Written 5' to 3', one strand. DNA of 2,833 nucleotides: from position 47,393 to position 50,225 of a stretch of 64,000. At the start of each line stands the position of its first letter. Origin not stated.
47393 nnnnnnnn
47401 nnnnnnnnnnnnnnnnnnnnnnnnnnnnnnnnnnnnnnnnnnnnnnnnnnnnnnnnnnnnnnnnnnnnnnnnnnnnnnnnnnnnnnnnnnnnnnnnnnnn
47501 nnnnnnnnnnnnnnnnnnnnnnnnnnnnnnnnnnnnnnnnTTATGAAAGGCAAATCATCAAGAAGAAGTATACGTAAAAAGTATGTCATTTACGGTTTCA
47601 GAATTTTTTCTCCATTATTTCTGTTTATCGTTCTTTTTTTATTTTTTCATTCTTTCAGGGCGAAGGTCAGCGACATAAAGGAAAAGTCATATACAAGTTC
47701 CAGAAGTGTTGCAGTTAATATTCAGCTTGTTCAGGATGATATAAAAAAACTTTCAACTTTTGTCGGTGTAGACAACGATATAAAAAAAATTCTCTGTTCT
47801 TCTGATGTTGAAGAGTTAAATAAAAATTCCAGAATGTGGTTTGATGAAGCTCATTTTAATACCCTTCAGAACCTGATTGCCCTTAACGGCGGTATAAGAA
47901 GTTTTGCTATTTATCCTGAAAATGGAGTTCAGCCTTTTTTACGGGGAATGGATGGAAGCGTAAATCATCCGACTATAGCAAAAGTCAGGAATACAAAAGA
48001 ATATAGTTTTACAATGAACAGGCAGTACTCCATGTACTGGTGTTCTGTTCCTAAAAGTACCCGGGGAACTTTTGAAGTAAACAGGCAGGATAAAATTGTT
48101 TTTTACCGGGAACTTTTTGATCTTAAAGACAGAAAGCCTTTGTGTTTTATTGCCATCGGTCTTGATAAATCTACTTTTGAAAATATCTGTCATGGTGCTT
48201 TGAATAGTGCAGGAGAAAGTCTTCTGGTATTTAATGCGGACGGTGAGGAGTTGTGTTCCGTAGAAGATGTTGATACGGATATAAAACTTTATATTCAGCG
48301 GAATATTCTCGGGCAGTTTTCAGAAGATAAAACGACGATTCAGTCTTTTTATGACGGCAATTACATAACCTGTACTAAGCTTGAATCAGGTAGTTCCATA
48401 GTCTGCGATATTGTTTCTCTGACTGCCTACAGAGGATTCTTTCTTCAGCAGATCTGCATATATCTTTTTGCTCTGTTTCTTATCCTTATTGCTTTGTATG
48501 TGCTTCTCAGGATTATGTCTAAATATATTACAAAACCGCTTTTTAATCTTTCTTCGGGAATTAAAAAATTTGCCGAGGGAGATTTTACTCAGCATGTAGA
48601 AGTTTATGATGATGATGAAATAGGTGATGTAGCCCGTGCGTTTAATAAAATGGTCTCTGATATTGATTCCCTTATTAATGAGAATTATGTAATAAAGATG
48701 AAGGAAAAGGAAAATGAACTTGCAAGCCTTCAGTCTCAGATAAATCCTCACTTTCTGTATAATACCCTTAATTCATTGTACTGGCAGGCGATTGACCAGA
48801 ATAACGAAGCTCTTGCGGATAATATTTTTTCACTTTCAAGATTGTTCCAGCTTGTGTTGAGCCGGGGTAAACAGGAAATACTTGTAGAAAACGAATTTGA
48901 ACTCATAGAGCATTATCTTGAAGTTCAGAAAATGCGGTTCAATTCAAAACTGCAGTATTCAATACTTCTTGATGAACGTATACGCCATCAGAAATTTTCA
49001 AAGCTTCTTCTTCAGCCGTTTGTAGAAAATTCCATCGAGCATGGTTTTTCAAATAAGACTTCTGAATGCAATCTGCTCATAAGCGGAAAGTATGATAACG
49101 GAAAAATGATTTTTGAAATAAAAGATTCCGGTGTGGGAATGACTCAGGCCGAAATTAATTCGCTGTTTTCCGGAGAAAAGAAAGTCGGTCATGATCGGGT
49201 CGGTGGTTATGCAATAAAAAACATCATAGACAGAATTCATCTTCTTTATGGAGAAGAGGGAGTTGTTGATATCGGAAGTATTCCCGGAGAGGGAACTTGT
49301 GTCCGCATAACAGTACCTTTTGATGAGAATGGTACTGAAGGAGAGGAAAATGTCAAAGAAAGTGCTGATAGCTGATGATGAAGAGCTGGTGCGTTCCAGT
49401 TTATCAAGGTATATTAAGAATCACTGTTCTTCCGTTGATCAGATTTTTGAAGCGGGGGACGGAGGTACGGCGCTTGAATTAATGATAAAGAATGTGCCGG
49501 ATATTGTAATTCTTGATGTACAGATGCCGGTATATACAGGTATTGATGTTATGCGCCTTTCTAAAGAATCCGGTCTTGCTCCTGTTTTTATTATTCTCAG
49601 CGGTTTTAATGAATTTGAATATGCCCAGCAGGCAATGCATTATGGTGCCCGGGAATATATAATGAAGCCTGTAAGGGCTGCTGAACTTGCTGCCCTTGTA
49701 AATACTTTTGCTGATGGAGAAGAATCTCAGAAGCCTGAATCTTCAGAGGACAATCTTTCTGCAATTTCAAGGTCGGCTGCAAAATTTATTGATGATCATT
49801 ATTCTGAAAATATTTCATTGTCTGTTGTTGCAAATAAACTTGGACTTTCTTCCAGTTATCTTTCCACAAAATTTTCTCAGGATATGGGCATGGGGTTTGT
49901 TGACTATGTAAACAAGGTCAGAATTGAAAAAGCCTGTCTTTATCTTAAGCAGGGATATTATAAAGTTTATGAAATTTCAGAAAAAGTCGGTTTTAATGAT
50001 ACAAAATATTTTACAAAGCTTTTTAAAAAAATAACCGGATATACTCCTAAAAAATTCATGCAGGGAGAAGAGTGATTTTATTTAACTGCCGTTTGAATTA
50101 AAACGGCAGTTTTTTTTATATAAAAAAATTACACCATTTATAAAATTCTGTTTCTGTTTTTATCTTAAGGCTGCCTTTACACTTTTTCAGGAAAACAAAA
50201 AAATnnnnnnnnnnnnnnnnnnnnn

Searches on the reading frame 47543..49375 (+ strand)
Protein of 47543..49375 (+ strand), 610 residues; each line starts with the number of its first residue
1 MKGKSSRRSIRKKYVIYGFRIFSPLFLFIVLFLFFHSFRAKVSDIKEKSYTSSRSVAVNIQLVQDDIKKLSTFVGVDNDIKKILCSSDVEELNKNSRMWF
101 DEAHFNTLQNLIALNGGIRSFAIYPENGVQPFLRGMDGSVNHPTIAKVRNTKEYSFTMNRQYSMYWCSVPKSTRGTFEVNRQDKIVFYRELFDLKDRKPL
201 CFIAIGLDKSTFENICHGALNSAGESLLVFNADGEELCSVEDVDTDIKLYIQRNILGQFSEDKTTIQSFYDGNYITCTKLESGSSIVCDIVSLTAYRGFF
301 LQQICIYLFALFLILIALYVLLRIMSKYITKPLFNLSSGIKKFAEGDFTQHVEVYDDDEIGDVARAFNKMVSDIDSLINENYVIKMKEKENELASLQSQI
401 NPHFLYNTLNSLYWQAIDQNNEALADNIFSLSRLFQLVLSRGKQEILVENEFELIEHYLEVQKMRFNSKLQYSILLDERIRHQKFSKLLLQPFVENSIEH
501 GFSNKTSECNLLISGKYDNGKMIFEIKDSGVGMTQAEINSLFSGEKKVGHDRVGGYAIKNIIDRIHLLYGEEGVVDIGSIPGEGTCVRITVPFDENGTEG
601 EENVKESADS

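Call 44: search_protein_families(library=pfam, proteins=[window:47543-49375:+], max_evalue=0.001)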
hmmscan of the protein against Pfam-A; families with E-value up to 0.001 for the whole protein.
window:47543-49375:+ (610 aa): 3 families
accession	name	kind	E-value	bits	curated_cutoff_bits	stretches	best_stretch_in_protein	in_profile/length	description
PF06580.19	His_kinase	-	4.9e-23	81.6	25.2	1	392-470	2-81/81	Histidine kinase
PF00672.30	HAMP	-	1.8e-13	51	25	1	325-372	2-49/53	HAMP domain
PF02518.31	HATPase_c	-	2.2e-08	35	26.4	1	488-594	8-110/111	Histidine kinase-, DNA gyrase B-, and HSP90-like ATPase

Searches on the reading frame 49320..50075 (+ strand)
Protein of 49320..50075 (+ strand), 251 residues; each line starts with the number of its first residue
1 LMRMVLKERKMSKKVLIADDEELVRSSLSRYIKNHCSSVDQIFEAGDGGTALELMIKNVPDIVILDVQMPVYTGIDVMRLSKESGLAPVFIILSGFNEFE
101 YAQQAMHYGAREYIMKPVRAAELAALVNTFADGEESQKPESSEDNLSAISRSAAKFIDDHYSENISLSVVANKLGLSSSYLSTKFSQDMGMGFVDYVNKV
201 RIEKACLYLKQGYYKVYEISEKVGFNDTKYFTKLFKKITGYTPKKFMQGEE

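Call 43: search_protein_families(library=pfam, proteins=[window:49320-50075:+], max_evalue=0.001)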
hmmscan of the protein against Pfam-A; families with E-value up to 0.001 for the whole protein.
window:49320-50075:+ (251 aa): 3 families
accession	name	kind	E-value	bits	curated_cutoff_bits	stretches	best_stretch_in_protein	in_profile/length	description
PF00072.30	Response_reg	-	1.1e-21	77.5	30.2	1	15-127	1-110/111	Response regulator receiver domain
PF12833.13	HTH_18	-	1.4e-19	70.6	33.6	1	171-248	2-79/80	Helix-turn-helix domain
PF00165.29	HTH_AraC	-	4.9e-19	68.4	26.6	2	157-197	1-41/42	Bacterial regulatory helix-turn-helix proteins, AraC family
